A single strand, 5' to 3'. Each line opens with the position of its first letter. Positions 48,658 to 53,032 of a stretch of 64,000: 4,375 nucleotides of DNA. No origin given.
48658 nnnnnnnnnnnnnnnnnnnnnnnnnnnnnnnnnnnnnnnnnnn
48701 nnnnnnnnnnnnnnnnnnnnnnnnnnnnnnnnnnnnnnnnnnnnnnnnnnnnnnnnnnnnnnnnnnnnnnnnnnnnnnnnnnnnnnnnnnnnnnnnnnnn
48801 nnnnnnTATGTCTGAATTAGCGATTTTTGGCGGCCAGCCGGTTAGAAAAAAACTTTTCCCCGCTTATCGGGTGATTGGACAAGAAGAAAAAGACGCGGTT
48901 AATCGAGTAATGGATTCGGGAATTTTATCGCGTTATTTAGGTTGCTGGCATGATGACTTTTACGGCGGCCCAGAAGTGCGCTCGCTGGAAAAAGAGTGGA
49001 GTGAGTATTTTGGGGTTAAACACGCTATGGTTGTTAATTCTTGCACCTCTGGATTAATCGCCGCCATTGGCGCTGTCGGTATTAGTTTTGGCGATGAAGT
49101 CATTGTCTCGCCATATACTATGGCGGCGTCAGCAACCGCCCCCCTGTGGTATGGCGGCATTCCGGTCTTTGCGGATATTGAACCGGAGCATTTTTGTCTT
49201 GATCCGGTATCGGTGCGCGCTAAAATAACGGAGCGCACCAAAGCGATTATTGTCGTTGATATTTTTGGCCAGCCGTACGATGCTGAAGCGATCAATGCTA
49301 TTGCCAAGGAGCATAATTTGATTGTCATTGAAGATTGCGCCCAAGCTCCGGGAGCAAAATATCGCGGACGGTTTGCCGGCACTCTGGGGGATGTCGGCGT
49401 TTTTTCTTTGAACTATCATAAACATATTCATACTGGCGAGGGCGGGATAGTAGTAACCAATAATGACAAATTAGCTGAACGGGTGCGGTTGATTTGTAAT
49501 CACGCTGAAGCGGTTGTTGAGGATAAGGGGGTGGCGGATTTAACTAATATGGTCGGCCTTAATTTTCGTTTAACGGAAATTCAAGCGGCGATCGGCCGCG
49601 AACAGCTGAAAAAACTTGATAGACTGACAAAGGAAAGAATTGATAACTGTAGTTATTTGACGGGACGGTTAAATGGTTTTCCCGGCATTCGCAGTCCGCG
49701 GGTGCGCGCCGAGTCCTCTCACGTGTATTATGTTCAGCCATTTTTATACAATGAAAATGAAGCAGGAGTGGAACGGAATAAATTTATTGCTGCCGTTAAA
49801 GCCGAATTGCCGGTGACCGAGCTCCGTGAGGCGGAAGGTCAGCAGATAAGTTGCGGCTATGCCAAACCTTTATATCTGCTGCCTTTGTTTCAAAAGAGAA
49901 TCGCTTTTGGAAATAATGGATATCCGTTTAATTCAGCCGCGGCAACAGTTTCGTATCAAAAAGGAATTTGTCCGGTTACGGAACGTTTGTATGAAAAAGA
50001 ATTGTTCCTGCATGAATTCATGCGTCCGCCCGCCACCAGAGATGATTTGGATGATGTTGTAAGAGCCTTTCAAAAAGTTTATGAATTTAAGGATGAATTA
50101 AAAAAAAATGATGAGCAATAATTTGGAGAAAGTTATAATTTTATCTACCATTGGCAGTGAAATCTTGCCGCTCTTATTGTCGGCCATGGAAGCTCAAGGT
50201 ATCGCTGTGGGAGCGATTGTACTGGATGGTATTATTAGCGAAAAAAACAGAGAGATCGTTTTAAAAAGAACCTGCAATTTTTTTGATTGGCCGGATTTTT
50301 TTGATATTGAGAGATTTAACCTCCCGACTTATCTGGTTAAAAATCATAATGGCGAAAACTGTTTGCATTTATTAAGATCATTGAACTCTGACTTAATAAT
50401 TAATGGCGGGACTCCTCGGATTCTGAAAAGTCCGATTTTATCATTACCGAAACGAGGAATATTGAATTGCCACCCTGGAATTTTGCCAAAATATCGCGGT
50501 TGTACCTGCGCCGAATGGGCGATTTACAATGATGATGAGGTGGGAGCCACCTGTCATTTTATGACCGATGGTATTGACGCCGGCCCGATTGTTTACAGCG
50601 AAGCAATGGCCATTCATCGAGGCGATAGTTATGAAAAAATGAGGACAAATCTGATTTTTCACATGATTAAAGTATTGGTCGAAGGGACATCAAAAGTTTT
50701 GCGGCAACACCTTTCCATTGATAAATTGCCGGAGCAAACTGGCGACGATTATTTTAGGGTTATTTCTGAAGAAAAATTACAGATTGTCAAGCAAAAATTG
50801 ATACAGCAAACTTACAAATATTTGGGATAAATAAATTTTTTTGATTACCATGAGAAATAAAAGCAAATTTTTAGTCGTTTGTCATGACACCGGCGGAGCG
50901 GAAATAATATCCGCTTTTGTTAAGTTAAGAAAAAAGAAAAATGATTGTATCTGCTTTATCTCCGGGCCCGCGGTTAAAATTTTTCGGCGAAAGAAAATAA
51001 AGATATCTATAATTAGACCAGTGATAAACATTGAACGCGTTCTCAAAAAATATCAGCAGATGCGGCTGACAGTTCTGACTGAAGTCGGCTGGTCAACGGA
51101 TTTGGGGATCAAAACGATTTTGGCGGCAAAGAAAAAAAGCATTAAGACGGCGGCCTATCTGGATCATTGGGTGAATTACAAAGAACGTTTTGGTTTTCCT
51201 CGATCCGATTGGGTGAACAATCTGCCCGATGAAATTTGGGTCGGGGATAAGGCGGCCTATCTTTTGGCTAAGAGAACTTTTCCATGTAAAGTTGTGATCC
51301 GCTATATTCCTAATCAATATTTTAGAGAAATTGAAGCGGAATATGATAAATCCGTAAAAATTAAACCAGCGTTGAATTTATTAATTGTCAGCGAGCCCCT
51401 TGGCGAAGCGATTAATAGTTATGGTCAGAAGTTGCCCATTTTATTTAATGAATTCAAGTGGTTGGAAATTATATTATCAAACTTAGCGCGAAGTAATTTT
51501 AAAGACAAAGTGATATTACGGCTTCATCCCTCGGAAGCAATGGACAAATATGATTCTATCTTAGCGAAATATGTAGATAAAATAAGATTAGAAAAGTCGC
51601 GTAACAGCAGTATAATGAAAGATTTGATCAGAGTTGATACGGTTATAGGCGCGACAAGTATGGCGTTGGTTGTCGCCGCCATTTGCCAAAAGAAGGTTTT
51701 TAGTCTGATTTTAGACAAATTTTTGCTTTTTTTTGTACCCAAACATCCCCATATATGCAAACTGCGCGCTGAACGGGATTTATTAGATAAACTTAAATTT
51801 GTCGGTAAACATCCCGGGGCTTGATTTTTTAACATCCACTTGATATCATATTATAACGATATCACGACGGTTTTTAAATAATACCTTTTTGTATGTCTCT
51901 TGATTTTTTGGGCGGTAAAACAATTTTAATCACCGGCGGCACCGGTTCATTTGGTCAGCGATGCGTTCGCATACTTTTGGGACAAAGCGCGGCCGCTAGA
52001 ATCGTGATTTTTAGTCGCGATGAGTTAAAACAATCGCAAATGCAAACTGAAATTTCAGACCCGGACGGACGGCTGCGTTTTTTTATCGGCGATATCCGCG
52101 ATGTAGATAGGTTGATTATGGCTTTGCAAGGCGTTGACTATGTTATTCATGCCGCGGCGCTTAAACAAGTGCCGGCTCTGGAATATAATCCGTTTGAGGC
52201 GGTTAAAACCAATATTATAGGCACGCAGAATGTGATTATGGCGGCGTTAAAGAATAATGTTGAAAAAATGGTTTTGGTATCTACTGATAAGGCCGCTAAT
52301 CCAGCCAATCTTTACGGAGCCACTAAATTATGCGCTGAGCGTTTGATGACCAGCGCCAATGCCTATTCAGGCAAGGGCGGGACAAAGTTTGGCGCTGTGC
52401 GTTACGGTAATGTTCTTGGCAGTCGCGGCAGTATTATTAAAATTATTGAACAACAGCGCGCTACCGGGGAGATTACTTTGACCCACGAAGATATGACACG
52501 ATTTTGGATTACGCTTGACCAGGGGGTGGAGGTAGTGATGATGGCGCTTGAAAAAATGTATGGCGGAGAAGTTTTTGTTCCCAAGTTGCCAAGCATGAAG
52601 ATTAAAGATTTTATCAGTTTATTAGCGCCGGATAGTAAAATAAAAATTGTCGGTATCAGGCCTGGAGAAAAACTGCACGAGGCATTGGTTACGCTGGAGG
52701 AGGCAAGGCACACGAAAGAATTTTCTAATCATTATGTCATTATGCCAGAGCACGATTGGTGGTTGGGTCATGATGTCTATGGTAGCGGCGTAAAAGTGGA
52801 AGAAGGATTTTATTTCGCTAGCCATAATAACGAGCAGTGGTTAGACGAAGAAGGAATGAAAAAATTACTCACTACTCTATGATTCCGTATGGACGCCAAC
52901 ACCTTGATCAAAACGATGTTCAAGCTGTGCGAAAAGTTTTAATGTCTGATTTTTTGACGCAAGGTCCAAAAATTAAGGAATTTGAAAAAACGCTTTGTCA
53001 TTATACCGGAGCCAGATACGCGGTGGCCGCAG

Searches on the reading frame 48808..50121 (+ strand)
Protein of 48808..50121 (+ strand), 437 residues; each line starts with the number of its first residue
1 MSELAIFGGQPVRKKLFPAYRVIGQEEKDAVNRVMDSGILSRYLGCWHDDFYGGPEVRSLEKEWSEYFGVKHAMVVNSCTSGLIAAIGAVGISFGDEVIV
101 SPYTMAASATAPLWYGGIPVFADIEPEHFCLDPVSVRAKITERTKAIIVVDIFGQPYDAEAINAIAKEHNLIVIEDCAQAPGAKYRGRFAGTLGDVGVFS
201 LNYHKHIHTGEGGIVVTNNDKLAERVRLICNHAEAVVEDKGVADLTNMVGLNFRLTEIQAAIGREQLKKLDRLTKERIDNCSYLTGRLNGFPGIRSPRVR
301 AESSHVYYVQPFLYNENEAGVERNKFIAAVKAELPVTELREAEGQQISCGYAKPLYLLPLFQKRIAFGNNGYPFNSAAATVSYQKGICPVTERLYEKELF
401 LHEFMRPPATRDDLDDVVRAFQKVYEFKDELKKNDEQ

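Call 3: search_protein_families(library=pfam, proteins=[window:48808-50121:+], max_evalue=0.01)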
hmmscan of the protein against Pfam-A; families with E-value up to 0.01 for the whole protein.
window:48808-50121:+ (437 aa): 2 families
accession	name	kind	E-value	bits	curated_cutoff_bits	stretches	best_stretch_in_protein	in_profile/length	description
PF01041.23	DegT_DnrJ_EryC1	-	9.3e-88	295.3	19.8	1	51-364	20-320/360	DegT/DnrJ/EryC1/StrS aminotransferase family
PF01212.27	Beta_elim_lyase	-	0.00036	20.4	27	1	49-242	25-235/288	Beta-eliminating lyase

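Call 6: search_protein_families(library=ncbifam, proteins=[window:48808-50121:+], max_evalue=0.001)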
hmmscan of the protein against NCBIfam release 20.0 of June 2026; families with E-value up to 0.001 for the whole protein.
window:48808-50121:+ (437 aa): 16 families
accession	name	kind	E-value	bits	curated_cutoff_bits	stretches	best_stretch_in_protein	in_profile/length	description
TIGR03588.1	PseC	equivalog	1.6e-58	198.4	423.5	1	22-332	8-318/380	UDP-4-amino-4,6-dideoxy-N-acetyl-beta-L-altrosamine transaminase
TIGR04181.1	NHT_00031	hypoth_equivalog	2.7e-51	174.5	420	1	54-331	29-316/359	LegC family aminotransferase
NF008658.2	PRK11658.1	equivalog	1.3e-48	165.6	631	1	22-332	11-315/379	UDP-4-amino-4-deoxy-L-arabinose aminotransferase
TIGR04427.1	PLP_DesI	equivalog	1.7e-48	165.7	650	1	2-336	6-325/390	dTDP-4-dehydro-6-deoxyglucose aminotransferase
NF008687.0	PRK11706.1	equivalog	1e-45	156.2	375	1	61-330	37-309/375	dTDP-4-amino-4,6-dideoxygalactose transaminase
NF011936.0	PRK15407.1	equivalog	4.5e-42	144.2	423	2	54-227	64-245/440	lipopolysaccharide biosynthesis protein RfbH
TIGR02379.1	ECA_wecE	subfamily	5.9e-40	137.2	434.85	1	61-331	37-311/376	dTDP-4-amino-4,6-dideoxy-D-glucose transaminase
NF006230.0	PRK08363.1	equivalog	5.5e-07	28.7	534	1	71-211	94-242/398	alanine aminotransferase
NF009079.0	PRK12414.1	subfamily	2e-06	27.1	481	1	70-150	90-169/384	methionine aminotransferase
NF004975.0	PRK06348.1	equivalog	8.5e-06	25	549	1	67-176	86-201/384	pyridoxal phosphate-dependent aminotransferase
NF005816.0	PRK07682.1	equivalog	9e-06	24.6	620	1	82-178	102-204/390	aminotransferase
NF041364.1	GntC_guanitoxin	equivalog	1.1e-05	24.5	415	1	74-176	63-173/356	guanitoxin biosynthesis PLP-dependent (S)-gamma-hydroxy-L-arginine cyclodehydratase GntC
NF006569.0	PRK09082.1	subfamily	0.0001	21.5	420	1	74-150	95-170/386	methionine aminotransferase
NF006488.0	PRK08912.1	equivalog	0.0001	21.4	498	1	73-150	90-166/387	aminotransferase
NF000586.1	PRK00011.1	subfamily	0.00042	19.2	335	1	123-226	135-240/404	serine hydroxymethyltransferase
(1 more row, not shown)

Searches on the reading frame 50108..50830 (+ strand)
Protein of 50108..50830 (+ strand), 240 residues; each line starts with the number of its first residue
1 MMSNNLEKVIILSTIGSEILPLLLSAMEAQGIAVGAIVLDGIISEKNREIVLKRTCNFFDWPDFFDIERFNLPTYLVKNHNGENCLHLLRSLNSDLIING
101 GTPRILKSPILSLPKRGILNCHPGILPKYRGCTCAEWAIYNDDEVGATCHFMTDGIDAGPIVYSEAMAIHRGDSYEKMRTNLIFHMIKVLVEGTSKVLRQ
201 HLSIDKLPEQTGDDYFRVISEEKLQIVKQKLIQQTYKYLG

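Call 3: search_protein_families(library=pfam, proteins=[window:50108-50830:+], max_evalue=0.01)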
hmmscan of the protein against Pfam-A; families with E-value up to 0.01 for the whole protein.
window:50108-50830:+ (240 aa): 1 family
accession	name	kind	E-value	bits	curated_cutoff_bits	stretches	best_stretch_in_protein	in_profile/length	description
PF00551.24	Formyl_trans_N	-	5.3e-21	75.6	26.1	1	42-191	33-178/181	Formyl transferase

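Call 6: search_protein_families(library=ncbifam, proteins=[window:50108-50830:+], max_evalue=0.001)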
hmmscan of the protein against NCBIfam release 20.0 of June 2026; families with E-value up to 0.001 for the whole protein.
window:50108-50830:+ (240 aa): 7 families
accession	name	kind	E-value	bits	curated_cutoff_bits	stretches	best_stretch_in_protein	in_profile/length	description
TIGR00639.1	PurN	equivalog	1.5e-18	67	150.1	1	41-202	32-189/192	phosphoribosylglycinamide formyltransferase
TIGR00460.1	fmt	equivalog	3.8e-17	62.4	201.5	1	75-226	61-212/315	methionyl-tRNA formyltransferase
NF005998.1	PRK08125.1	equivalog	9.8e-17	60.5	777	1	70-213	52-196/649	bifunctional UDP-4-amino-4-deoxy-L-arabinose formyltransferase/UDP-glucuronic acid oxidase ArnA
NF005414.0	PRK06988.1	equivalog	2.4e-16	59.6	316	1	71-177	55-162/311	formyltransferase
TIGR00655.1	PurU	equivalog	3.6e-10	39.9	285.95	1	5-180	83-248/280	formyltetrahydrofolate deformylase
NF004684.0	PRK06027.1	subfamily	2.7e-09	37.1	223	1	66-179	137-252/286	formyltetrahydrofolate deformylase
NF005755.0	PRK07579.1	equivalog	5.9e-09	36.1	238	1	119-211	89-180/245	dTDP-4-amino-4,6-dideoxyglucose formyltransferase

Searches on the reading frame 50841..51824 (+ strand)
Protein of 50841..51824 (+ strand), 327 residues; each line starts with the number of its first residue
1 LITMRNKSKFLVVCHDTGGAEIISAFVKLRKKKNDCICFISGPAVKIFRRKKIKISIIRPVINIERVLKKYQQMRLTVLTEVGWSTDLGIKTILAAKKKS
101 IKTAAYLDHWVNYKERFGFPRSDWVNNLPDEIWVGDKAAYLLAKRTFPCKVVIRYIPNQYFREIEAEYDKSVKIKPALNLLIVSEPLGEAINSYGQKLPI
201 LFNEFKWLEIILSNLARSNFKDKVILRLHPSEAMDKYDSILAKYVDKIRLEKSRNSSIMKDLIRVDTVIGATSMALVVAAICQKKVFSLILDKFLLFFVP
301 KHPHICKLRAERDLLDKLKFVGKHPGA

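Call 3: search_protein_families(library=pfam, proteins=[window:50841-51824:+], max_evalue=0.01)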
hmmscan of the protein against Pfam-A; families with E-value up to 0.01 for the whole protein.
window:50841-51824:+ (327 aa): 0 families

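Call 6: search_protein_families(library=ncbifam, proteins=[window:50841-51824:+], max_evalue=0.001)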
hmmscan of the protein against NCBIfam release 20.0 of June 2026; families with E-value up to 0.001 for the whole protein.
window:50841-51824:+ (327 aa): 1 family
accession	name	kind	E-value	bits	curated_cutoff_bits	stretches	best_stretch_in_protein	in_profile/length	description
TIGR04396.2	surf_polysacc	subfamily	0.0003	20.1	125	1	220-289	221-288/427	surface carbohydrate biosynthesis protein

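Call 56: search_solved_structures(query=window:50841-51824:+, max_evalue=10, show_alignments=1)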
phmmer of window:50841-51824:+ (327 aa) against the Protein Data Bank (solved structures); distinct sequences matched with E-value up to 10: 0.

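Call 60: find_homologous_proteins(query=window:50841-51824:+)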
Query window:50841-51824:+ (327 aa): 111 proteins with E <= 0.001 among 2375 candidates.
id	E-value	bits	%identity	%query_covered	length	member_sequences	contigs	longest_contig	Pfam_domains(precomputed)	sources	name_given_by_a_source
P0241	1.6e-211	719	100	99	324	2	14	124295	-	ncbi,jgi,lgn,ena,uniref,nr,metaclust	ncbi:MAG: hypothetical protein A2921_04370 [Candidatus Magasanikbacteria bacterium RIFCSPLOWO2_01_FU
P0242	4.8e-153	527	73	98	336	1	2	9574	-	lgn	-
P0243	2.8e-92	328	54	90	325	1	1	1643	-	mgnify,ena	mgnify:CR=1 FL=1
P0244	3.1e-79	285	48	87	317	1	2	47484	-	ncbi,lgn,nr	ncbi:hypothetical protein KJ641_03495 [Patescibacteria group bacterium]|nr:hypothetical protein [Pat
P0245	5.8e-79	284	48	88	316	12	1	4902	-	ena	-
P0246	4.7e-74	268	44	95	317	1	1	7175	-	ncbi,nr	ncbi:MAG: hypothetical protein NT094_03120 [Candidatus Staskawiczbacteria bacterium]|nr:hypothetical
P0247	4.5e-73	264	43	94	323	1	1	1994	-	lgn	-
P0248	9.8e-72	260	45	87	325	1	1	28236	-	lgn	-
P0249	2.1e-71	259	45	88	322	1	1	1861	-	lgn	-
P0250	1.4e-69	253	44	88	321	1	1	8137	-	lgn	-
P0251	5.3e-69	251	42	96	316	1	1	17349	-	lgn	-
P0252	8.5e-69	250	45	90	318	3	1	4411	-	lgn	-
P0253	1.7e-68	249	43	94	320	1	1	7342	-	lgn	-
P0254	2.4e-67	246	48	87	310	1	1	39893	-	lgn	-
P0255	4.7e-66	241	43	93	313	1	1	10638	-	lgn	-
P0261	2.7e-61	226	43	91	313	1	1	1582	PF07388.18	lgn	-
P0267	1.0e-58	217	43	94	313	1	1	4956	PF07388.18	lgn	-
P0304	5.9e-40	156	42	66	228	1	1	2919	PF07388.18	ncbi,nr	ncbi:MAG: hypothetical protein HY979_00175, partial [Candidatus Magasanikbacteria bacterium]|nr:hypo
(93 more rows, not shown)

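Call 62: search_solved_structures(query=A3, max_evalue=10, show_alignments=2)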
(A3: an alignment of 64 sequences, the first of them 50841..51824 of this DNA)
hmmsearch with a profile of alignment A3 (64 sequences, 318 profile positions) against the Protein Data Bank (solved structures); distinct sequences matched with E-value up to 10: 0.

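Call 64: search_protein_families(library=pfam, alignment_id=A3, max_evalue=0.01)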
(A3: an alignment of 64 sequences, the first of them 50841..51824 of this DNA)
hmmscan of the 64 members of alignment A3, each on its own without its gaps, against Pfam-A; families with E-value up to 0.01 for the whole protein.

A. member 1, window:50841-51824:+ (327 aa): 0 families

B. families by the number of members that match (of 64 scanned): 7 families
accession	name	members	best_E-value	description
PF07388.17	A-2_8-polyST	11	9.5e-07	Alpha-2,8-polysialyltransferase (POLYST)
PF22913.1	NBAS_11th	1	0.00073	NBAS subunit of NRZ tethering complex, C-terminal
PF20790.2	Reov_VP3_GTase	1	0.00086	Reovirus VP3 protein, guanylyltransferase (GTase)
PF07389.17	Pox_B6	1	0.0047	Vaccinia B6 protein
PF00004.35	AAA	1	0.0073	ATPase family associated with various cellular activities (AAA)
PF04464.20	Glyphos_transf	1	0.0079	CDP-Glycerol:Poly(glycerophosphate) glycerophosphotransferase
PF19163.5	DUF5845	1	0.0087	Family of unknown function (DUF5845)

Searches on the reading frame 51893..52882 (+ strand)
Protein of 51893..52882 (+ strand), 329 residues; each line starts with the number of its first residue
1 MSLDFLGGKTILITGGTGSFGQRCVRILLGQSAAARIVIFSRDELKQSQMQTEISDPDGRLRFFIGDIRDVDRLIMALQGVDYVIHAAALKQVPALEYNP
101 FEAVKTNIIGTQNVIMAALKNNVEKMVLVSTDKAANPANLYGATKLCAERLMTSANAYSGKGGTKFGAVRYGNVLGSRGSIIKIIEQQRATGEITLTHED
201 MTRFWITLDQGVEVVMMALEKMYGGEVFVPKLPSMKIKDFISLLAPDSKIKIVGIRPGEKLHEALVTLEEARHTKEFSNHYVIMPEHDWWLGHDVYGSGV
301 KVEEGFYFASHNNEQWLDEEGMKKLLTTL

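Call 6: search_protein_families(library=ncbifam, proteins=[window:51893-52882:+], max_evalue=0.001)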
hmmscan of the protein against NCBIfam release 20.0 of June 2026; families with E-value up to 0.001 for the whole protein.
window:51893-52882:+ (329 aa): 32 families (the best 25 are shown)
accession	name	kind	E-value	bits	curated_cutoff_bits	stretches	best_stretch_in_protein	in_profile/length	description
TIGR03589.1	PseB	equivalog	3.3e-134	446.9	407.75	1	6-325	2-323/324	UDP-N-acetylglucosamine 4,6-dehydratase (inverting)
TIGR04130.1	FnlA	equivalog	1.3e-73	247.9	730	1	8-328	4-327/337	UDP-N-acetylglucosamine 4,6-dehydratase/5-epimerase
TIGR04180.1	EDH_00030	hypoth_equivalog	4.9e-17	61.9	475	1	11-134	1-124/297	NAD-dependent 4,6-dehydratase LegB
TIGR01179.1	galE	equivalog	8.9e-15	54.3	262.3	1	11-180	2-182/332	UDP-glucose 4-epimerase GalE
TIGR03466.1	HpnA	hypoth_equivalog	1e-13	50.9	367.65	1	10-132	2-114/327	hopanoid-associated sugar epimerase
TIGR02622.1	CDP_4_6_dhtase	equivalog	1.5e-12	47.4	278.45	1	7-136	3-134/352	CDP-glucose 4,6-dehydratase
TIGR01181.1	dTDP_gluc_dehyt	equivalog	2.4e-12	46.6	365.1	1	11-134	2-128/321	dTDP-glucose 4,6-dehydratase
NF041293.1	G6PDh_Azf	equivalog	1.3e-10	41.1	400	1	9-135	3-119/252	NAD-dependent glucose-6-phosphate dehydrogenase Azf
NF042422.1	oxyalk_red_OleD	equivalog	1.6e-10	40.9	580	1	11-133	3-112/329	2-alkyl-3-oxoalkanoate reductase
NF052578.1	StrlDmthSdmBMthl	equivalog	4.6e-10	39.7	600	1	10-134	2-116/328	sterol demethylase protein SdmB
NF007956.0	PRK10675.1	subfamily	4e-09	36.1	394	1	11-131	3-124/338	UDP-glucose 4-epimerase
NF042423.1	oxyalk_red_Shew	equivalog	5.9e-09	35.4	580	1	9-132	9-119/331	2-alkyl-3-oxoalkanoate reductase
TIGR01214.1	rmlD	equivalog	9.2e-09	34.8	224.05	1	10-156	1-139/285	dTDP-4-dehydrorhamnose reductase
TIGR01746.1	Thioester-redct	subfamily_domain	2.8e-08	33.4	213.35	1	10-165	1-170/371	thioester reductase domain-containing protein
NF005539.0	PRK07201.1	equivalog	4.6e-08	32.3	549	1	11-121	3-115/657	SDR family oxidoreductase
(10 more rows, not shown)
